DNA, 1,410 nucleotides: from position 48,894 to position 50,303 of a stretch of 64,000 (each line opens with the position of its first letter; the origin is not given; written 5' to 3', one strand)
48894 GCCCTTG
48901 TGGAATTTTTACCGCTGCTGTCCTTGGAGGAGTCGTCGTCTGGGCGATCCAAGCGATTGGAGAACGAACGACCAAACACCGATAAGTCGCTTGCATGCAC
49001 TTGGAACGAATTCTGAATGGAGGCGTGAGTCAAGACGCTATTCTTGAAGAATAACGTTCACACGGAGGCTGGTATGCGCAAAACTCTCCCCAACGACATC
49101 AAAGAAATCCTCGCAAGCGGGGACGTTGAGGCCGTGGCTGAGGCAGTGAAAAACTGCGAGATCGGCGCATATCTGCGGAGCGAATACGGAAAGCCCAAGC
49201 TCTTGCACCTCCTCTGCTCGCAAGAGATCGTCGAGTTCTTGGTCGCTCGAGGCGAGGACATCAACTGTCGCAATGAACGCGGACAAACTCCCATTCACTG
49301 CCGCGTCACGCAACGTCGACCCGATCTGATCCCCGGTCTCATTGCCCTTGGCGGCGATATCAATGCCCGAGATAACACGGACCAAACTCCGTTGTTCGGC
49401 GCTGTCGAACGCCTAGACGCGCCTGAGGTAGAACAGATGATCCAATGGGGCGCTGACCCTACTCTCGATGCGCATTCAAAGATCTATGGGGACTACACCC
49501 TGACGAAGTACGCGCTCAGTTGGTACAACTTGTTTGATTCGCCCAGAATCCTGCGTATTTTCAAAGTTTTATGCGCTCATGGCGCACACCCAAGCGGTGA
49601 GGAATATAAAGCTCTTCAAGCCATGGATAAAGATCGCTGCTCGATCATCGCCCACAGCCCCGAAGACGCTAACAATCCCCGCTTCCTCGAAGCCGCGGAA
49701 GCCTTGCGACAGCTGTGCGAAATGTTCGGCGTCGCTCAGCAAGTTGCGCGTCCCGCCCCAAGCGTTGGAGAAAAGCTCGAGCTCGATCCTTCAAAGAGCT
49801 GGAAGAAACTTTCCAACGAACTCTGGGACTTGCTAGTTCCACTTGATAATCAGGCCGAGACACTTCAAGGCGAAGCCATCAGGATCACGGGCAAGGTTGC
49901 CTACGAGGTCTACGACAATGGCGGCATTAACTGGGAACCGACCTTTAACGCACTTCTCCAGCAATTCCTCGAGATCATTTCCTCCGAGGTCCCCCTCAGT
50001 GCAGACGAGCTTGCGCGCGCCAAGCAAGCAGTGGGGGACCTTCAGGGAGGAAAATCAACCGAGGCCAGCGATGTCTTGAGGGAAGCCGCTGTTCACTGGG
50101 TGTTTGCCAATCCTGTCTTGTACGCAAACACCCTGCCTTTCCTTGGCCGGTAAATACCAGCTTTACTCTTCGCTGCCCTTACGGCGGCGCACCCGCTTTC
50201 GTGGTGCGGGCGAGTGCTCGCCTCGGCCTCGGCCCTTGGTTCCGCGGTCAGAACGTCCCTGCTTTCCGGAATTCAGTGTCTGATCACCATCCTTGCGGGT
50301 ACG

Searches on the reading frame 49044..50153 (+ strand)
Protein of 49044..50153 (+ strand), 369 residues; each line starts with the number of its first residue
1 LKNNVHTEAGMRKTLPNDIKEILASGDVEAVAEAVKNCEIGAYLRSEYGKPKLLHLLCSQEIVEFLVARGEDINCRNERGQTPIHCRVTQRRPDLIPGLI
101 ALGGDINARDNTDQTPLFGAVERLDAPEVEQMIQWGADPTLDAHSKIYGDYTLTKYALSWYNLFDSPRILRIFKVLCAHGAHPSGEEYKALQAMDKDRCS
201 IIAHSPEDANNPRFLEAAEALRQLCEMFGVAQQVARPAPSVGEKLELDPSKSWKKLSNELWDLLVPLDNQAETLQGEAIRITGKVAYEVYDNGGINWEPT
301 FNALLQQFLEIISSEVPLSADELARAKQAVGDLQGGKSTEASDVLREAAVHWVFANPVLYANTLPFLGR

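Call 6: search_protein_families(library=pfam, max_evalue=1, proteins=[window:49044-50153:+])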
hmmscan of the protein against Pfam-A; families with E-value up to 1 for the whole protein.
window:49044-50153:+ (369 aa): 6 families
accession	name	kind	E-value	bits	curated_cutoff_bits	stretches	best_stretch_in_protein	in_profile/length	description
PF13857.12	Ank_5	-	1.3e-08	35.4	27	2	66-117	1-53/56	Ankyrin repeats (many copies)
PF12796.13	Ank_2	-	4.4e-07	30.8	27.3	1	54-140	1-87/90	Ankyrin repeats (3 copies)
PF13637.12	Ank_4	-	4.1e-06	27.4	22.7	1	58-86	8-36/50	Ankyrin repeats (many copies)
PF00023.36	Ank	-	3.8e-05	24.2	21.1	1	54-77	6-32/33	Ankyrin repeat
PF13606.12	Ank_3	-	0.057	14.4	22.3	0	61-75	16-30/30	Ankyrin repeat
PF18630.7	Peptidase_M60_C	-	0.17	12.6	26.2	1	273-294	5-29/65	Peptidase M60 C-terminal domain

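Call 67: find_homologous_proteins(query=window:49074-50150:+, max_evalue=0.00001)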
Query window:49074-50150:+ (359 aa): 194 proteins with E <= 0.00001 among 8000 candidates; the best 120 are listed.
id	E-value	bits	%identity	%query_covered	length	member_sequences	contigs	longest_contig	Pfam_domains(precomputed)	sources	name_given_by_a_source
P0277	2.6e-232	788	96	100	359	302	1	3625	PF13857.13,PF12796.14,PF13637.13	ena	-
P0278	1.8e-225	766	94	100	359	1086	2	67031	PF13857.13,PF12796.14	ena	-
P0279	2.9e-194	663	83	100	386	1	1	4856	PF13857.13,PF12796.14,PF00023.37,PF13637.13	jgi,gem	-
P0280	8.8e-118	412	83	61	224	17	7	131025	-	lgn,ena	-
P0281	2.2e-111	390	53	100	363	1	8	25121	-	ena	-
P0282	6.4e-111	389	51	100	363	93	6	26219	-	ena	-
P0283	2.1e-110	387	54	100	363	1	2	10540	-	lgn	-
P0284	2.9e-110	387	54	100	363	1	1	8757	PF13857.13,PF13637.13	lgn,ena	-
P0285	5.6e-110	386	53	100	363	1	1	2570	PF13857.13,PF13637.13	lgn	-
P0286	6.7e-110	386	52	100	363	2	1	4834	-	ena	-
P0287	7.9e-110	385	53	100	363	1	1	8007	-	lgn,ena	-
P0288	1.0e-109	385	53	100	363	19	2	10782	-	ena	-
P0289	2.0e-109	384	53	100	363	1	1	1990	-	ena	-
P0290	3.1e-109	383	53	100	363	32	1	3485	-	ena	-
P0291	3.5e-109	383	52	100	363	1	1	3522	-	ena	-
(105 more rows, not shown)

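Call 68: search_solved_structures(query=window:49074-50150:+, max_evalue=0.01)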
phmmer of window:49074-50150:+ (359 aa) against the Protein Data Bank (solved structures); distinct sequences matched with E-value up to 0.01: 368 (the best 60 are shown).
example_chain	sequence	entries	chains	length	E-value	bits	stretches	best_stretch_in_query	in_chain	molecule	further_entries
6mol_A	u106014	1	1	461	6.3e-41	143.8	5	46-130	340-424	Monoextended DARPin R12 (M_R12)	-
5leb_A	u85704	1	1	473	2.4e-35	125.5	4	38-109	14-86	DDD_D12_06_D12_06_D12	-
5le2_A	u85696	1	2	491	6.2e-35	124.1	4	38-109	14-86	DDD_D12_15_D12_15_D12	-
5lec_A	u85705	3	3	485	7.1e-33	117.4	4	38-109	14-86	DDD_D12_12_D12_12_D12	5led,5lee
5lel_A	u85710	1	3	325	1.1e-28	103.6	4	50-114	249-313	DD_Off7_10_3G124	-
5mak_A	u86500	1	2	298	4.3e-28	101.6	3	50-115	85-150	R7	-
5ma3_A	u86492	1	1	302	4.5e-28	101.5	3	50-115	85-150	R11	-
5ma9_A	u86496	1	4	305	4.6e-28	101.5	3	50-115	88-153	R11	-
4qfv_A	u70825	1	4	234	1.6e-27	99.7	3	51-111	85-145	ANK-N5C-281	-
5le9_A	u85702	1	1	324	1.9e-27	99.5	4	50-114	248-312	DD_Off7_09_3G124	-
5ma4_A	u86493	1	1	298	2.9e-27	98.9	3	50-115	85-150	K7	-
5ma5_A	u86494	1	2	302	3.3e-27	98.7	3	50-115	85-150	K11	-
8g4e_A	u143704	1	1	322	1.2e-26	96.8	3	50-130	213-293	RCG-10 - Cryo-EM imaging scaffold subunit B fused to DARPin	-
5lea_A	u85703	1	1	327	1.8e-26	96.3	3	50-114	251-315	DD_Off7_12_3G124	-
5lem_A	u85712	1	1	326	1.8e-26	96.3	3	50-114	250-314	DD_Off7_11_3G124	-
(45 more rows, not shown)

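Call 71: search_protein_families(library=padloc, max_evalue=0.01, proteins=[window:49074-50150:+])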
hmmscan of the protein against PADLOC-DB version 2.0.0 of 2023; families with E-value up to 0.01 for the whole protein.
window:49074-50150:+ (359 aa): 1 family
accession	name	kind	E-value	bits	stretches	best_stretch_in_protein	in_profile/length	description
PDLC04783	PDC-M72A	-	6.1e-13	46.8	1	13-134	238-360/392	-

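Call 72: search_protein_families(library=phrogs, max_evalue=0.01, proteins=[window:49074-50150:+])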
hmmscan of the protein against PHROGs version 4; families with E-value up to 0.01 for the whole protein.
window:49074-50150:+ (359 aa): 2 families
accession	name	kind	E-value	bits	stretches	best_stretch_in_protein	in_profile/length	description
phrog_9262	-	unknown function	2.9e-14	54.2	2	21-115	21-120/253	-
phrog_9049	-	unknown function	2.3e-10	38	1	50-128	3237-3315/4700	-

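Call 74: predict_structure(alignment_id=A5)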
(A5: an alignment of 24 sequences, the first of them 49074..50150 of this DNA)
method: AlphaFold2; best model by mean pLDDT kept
length: 359 residues; sequences in the alignment: 24
mean_pLDDT: 87.5   pTM: 0.78
mean pLDDT of the five models: 87.5, 85.4, 84.1, 84.1, 81.5
residues with pLDDT >= 90: 202; 70-90: 133; 50-70: 13; < 50: 11
segments of 3 or more residues with pLDDT < 50: 34-38, 357-359
pLDDT, mean of each block of 10 residues (from residue 1): 69 91 83 49 85 92 89 95 96 97 95 95 97 85 87 93 95 84 92 89 97 94 87 85 91 85 90 91 82 91 84 94 87 95 87 51
secondary structure, 60 per line:
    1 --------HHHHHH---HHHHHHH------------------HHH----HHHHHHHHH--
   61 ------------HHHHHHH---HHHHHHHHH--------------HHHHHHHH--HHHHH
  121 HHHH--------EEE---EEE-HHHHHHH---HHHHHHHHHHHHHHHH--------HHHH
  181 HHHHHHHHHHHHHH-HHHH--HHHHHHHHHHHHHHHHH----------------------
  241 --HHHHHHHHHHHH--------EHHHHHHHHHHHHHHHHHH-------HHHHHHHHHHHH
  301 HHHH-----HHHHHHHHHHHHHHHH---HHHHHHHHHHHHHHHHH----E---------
elements in order: H9-14 H18-24 H50-58 H73-79 H83-91 H106-113 H116-124 E133-135 E139-141 H143-149 H153-168 H177-194 H196-199 H202-218 H243-254 H264-281 H289-304 H310-325 H329-345

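Call 77: fold_search(model_id=the predicted structure, library=pdb)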
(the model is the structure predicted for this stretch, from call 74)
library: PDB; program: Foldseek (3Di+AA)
matches with E <= 10: 1168; with E <= 0.001: 476
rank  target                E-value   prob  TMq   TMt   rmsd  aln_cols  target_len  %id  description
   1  9ivp_A                1.1e-07  1.00  0.36  0.40  18.2       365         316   17  24-mer DARPin-apoferritin scaffold in complex with the maltose binding protein (released 2025-06-04)
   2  6fes_A                9.9e-07  1.00  0.32  0.31  17.4       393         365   16  Crystal structure of novel repeat protein BRIC2 fused to DARPin D12 (released 2018-09-05)
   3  9j48_A                2.0e-06  1.00  0.34  0.38  18.5       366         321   16  GFP bound to 24-mer DARPin-apoferritin model 6c (released 2025-06-04)
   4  5le7_A                3.1e-06  1.00  0.36  0.40  16.2       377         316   17  Crystal structure of DARPin-DARPin rigid fusion, variant DD_D12_13_D12 (released 2017-08-02)
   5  6mol_A                3.4e-06  1.00  0.42  0.34  12.2       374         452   19  Monoextended DARPin M_R12 complex with EpoR (released 2019-06-05)
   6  5mak_A                3.5e-06  1.00  0.34  0.42   7.5       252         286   24  GFP-binding DARPin fusion gc_R7 (released 2017-11-08)
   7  5ma9_E                3.9e-06  1.00  0.35  0.42   7.3       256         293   23  GFP-binding DARPin fusion gc_R11 (released 2017-11-08)
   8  5ma9_A                3.9e-06  1.00  0.35  0.41   7.3       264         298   22  GFP-binding DARPin fusion gc_R11 (released 2017-11-08)
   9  8qzn                  3.9e-06  1.00  0.37  0.38  17.0       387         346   20  DARPin-Armadillo fusion protein with a selected Tyrosin pocket binding to the fused target peptide (released 2024-07-03)
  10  5aqa_A                4.1e-06  1.00  0.37  0.32  19.2       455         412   16  DARPin-based Crystallization Chaperones exploit Molecular Geometry as a Screening Dimension in Protein Crystallography (released 2016-03-23)
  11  6ndz_F                4.3e-06  1.00  0.39  0.69   3.7       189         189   22  Designed repeat protein in complex with Fz8 (released 2019-05-15)
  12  6ndz_B                4.3e-06  1.00  0.41  0.72   4.6       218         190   21  Designed repeat protein in complex with Fz8 (released 2019-05-15)
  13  5ma3_A                4.7e-06  1.00  0.35  0.40   7.4       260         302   23  GFP-binding DARPin fusion gc_R11 (released 2017-11-08)
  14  5le6_A                5.2e-06  1.00  0.32  0.38  14.5       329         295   18  Crystal structure of DARPin-DARPin rigid fusion, variant DD_D12_09_D12 (released 2017-08-02)
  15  5le2_A                5.2e-06  1.00  0.35  0.27  14.7       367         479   20  Crystal structure of DARPin-DARPin rigid fusion, variant DDD_D12_15_D12_15_D12 (released 2017-08-02)
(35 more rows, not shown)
